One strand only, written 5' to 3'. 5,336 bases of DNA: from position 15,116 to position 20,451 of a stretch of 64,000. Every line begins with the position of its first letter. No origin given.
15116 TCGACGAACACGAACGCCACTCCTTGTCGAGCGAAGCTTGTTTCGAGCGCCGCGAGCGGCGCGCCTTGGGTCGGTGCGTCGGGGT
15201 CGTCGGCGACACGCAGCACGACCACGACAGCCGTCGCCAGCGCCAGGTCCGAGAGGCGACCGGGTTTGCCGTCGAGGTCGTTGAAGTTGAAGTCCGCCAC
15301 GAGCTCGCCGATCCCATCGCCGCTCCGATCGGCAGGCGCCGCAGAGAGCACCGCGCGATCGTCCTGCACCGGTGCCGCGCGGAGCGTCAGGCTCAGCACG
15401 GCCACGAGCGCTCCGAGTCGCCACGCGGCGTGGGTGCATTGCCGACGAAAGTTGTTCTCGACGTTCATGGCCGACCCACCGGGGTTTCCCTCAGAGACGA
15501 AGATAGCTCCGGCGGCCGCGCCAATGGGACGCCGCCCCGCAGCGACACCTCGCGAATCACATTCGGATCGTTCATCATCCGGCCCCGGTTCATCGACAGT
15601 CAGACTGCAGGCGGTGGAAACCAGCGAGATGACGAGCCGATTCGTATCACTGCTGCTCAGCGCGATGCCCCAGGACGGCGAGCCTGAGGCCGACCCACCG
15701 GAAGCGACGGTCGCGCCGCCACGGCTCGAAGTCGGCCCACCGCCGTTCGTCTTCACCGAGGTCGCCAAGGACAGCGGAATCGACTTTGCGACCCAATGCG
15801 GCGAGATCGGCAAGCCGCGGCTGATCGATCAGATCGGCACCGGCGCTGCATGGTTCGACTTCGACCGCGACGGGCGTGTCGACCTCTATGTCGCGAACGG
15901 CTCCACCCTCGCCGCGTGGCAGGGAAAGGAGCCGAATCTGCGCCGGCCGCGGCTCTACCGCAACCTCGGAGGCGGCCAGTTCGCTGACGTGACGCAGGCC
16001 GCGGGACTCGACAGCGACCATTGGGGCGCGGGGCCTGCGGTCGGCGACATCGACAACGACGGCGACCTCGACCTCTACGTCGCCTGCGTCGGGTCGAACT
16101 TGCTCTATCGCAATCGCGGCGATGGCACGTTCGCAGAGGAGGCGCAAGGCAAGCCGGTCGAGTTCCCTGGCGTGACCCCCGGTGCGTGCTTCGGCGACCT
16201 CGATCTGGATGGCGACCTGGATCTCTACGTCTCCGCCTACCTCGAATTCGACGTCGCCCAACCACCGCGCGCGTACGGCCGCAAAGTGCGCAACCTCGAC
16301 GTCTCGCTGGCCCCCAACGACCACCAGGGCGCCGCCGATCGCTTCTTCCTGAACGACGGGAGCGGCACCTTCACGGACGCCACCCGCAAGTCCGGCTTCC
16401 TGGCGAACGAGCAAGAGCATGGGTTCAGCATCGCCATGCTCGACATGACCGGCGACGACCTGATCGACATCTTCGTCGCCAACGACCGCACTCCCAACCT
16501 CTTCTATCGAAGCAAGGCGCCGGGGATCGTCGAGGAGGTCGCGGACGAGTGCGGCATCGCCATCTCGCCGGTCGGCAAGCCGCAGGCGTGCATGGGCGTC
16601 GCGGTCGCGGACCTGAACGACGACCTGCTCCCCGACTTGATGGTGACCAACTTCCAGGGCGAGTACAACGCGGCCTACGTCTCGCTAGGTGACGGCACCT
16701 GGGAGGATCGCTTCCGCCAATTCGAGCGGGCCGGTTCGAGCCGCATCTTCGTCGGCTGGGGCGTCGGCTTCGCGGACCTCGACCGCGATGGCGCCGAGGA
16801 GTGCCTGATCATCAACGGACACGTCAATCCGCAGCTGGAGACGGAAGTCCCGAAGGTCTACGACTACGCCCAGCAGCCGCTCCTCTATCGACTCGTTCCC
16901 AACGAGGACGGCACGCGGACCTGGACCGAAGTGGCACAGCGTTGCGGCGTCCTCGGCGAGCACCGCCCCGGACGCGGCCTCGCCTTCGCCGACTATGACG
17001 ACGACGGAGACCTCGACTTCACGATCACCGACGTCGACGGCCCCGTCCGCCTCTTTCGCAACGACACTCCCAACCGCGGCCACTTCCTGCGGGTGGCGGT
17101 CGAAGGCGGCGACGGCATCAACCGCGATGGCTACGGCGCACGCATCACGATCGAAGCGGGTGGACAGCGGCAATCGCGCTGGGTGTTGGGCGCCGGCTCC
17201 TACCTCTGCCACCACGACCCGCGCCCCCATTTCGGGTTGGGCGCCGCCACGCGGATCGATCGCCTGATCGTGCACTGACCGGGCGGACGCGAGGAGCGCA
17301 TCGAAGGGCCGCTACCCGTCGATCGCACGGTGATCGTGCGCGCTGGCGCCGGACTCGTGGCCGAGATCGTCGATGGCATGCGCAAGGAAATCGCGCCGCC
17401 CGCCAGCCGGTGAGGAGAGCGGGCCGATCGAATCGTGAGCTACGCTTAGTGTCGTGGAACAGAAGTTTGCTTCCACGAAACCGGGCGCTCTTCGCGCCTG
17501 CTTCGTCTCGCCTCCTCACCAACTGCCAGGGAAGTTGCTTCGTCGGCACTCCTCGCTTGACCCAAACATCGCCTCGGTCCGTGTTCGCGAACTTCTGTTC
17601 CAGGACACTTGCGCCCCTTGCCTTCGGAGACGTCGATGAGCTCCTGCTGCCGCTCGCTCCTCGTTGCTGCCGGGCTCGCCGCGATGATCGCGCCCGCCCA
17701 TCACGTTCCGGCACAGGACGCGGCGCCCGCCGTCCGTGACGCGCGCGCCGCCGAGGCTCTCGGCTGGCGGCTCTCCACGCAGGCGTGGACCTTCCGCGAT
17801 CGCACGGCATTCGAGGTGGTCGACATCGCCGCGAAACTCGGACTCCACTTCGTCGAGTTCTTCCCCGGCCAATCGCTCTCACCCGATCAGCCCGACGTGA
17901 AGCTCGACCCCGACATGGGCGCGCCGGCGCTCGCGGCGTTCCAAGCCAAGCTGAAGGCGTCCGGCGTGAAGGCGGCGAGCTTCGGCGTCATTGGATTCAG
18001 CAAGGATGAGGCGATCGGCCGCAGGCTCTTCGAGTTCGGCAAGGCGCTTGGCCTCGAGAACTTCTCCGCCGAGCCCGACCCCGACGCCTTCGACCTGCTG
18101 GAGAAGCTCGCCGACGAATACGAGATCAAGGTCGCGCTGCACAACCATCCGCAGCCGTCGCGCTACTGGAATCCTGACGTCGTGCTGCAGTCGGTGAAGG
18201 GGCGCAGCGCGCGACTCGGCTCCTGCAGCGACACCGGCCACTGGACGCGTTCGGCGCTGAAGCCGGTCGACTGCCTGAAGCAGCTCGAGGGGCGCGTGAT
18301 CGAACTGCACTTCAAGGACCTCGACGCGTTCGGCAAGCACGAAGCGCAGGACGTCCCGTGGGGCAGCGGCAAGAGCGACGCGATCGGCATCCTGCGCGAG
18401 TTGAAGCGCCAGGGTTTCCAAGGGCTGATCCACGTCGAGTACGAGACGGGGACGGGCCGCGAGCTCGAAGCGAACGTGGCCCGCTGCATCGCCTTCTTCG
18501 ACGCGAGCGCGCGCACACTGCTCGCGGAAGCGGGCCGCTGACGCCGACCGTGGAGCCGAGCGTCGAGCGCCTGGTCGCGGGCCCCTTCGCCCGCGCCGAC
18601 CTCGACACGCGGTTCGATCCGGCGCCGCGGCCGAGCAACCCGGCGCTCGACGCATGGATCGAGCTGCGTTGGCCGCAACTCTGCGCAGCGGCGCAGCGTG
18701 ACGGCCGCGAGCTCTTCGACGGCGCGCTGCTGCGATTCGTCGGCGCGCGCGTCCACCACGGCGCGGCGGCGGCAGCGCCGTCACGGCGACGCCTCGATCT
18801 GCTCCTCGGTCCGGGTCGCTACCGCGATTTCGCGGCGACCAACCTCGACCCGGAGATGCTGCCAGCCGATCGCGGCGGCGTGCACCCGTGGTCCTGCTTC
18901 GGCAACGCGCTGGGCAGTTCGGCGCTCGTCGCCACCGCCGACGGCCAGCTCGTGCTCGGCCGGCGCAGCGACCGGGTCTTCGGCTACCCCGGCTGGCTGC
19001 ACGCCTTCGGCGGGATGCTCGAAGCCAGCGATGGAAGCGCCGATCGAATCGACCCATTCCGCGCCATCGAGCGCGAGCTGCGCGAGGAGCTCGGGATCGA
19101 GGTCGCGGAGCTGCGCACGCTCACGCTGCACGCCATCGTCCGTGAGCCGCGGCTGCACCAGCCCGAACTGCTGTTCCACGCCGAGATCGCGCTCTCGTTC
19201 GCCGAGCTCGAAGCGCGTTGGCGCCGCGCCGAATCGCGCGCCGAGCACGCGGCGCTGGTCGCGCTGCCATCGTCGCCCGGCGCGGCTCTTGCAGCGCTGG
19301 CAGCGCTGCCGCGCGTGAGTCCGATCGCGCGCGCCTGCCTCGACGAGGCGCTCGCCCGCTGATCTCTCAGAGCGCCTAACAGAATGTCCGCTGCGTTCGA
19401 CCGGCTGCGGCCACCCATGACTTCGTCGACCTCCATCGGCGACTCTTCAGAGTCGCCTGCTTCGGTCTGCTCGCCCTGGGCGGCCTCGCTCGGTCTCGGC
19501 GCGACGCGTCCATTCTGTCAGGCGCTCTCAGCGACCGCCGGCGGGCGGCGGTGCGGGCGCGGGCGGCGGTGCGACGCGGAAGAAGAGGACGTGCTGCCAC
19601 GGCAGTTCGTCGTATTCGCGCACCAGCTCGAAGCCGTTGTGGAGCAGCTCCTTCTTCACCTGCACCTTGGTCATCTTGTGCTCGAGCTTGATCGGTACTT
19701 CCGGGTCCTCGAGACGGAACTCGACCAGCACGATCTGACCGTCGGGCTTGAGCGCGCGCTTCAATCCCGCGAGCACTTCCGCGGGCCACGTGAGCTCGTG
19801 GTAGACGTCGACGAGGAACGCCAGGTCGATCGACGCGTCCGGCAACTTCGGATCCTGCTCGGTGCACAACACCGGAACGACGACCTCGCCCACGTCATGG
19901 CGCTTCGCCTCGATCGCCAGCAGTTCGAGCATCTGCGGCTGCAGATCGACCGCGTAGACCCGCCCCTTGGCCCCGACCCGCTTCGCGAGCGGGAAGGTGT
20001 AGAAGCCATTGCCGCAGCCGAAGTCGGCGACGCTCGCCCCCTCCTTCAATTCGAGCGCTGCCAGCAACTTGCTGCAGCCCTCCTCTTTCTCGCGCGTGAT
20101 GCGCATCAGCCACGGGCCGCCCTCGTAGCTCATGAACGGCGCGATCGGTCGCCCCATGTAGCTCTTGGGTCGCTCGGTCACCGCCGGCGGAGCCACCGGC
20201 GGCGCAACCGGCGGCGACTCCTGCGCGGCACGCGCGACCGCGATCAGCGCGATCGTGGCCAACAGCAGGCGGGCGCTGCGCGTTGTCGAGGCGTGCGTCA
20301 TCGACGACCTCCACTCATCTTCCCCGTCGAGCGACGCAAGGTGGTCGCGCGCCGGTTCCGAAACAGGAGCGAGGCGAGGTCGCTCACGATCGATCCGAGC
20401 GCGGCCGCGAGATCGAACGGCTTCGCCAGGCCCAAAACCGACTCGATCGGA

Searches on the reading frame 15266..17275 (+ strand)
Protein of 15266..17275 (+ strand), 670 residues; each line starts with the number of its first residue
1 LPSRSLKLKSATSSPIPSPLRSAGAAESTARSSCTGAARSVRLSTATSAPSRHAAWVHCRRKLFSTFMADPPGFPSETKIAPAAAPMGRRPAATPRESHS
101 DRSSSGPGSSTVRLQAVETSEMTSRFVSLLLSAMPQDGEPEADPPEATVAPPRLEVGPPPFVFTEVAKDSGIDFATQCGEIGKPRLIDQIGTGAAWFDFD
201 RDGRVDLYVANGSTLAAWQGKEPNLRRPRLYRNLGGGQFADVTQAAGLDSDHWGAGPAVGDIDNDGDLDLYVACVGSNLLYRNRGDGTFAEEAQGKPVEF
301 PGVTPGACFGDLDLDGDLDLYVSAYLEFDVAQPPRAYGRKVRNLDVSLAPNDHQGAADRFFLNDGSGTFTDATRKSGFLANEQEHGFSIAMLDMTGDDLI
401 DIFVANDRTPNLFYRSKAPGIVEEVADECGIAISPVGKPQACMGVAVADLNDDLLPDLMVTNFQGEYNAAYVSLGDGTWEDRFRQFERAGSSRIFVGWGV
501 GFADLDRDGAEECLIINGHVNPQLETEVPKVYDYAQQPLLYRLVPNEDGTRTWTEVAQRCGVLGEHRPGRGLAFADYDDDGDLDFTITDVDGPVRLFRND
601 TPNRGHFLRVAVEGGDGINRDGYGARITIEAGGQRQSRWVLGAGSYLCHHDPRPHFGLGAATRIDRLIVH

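Call 64: search_protein_families(library=pfam, proteins=[window:15266-17275:+], max_evalue=0.00001)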
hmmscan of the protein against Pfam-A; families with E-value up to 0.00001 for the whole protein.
window:15266-17275:+ (670 aa): 3 families
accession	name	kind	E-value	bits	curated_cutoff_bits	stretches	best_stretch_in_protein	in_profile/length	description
PF13517.12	FG-GAP_3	-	8.2e-39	132.5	26.9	4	198-272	1-61/61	FG-GAP-like repeat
PF07593.17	UnbV_ASPIC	-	1.4e-12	47.8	23.4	1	622-670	1-49/68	ASPIC and UnbV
PF01839.29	FG-GAP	-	3.3e-07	30.5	22.1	0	307-327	5-25/37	FG-GAP repeat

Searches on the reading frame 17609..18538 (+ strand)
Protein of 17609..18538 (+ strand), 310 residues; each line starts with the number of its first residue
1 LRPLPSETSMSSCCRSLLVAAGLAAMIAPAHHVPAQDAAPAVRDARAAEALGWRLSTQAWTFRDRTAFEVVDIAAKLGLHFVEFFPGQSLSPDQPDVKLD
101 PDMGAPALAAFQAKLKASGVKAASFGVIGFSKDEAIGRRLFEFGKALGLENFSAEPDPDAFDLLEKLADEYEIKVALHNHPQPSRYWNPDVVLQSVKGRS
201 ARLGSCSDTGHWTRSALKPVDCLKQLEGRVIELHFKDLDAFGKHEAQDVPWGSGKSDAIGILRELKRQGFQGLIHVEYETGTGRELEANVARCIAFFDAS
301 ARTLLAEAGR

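Call 64: search_protein_families(library=pfam, proteins=[window:17609-18538:+], max_evalue=0.00001)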
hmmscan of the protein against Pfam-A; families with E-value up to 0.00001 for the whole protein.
window:17609-18538:+ (310 aa): 1 family
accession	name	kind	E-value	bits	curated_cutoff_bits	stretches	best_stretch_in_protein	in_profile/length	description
PF01261.30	AP_endonuc_2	-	1.9e-14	54.4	31.1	1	71-289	1-238/249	Xylose isomerase-like TIM barrel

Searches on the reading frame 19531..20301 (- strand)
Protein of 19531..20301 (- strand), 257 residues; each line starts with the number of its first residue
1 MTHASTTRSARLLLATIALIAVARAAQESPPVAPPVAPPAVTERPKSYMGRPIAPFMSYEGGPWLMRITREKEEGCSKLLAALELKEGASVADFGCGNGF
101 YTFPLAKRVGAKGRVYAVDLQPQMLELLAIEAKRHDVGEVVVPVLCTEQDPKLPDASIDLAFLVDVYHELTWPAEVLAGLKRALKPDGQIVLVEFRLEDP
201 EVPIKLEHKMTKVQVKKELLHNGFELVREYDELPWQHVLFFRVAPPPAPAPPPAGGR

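Call 64: search_protein_families(library=pfam, proteins=[window:19531-20301:-], max_evalue=0.00001)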
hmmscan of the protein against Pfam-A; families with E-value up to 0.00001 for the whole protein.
window:19531-20301:- (257 aa): 9 families
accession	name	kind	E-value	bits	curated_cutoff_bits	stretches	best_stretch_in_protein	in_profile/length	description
PF13847.12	Methyltransf_31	-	2.2e-17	63.5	27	1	86-212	2-128/145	Methyltransferase domain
PF08241.18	Methyltransf_11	-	2.8e-16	60.3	21.2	1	93-192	2-95/95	Methyltransferase domain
PF13649.12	Methyltransf_25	-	3.5e-15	56.9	27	1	91-188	1-97/97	Methyltransferase domain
PF08242.18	Methyltransf_12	-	1.9e-12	48.2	30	1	93-189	2-97/98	Methyltransferase domain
PF13489.12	Methyltransf_23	-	3.9e-11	43.4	27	1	75-215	8-125/164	Methyltransferase domain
PF01209.24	Ubie_methyltran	-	3.5e-09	36.8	20.1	1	85-196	45-155/233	ubiE/COQ5 methyltransferase family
PF08003.17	Methyltransf_9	-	4.3e-08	32.9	23.8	1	86-195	114-220/315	Protein of unknown function (DUF1698)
PF05175.20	MTS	-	2.7e-06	27.6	23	1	74-218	18-162/170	Methyltransferase small domain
PF02475.24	TRM5-TYW2_MTfase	-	3.9e-06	27.4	28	1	85-150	34-98/164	TRM5/TYW2 methyltransferase domain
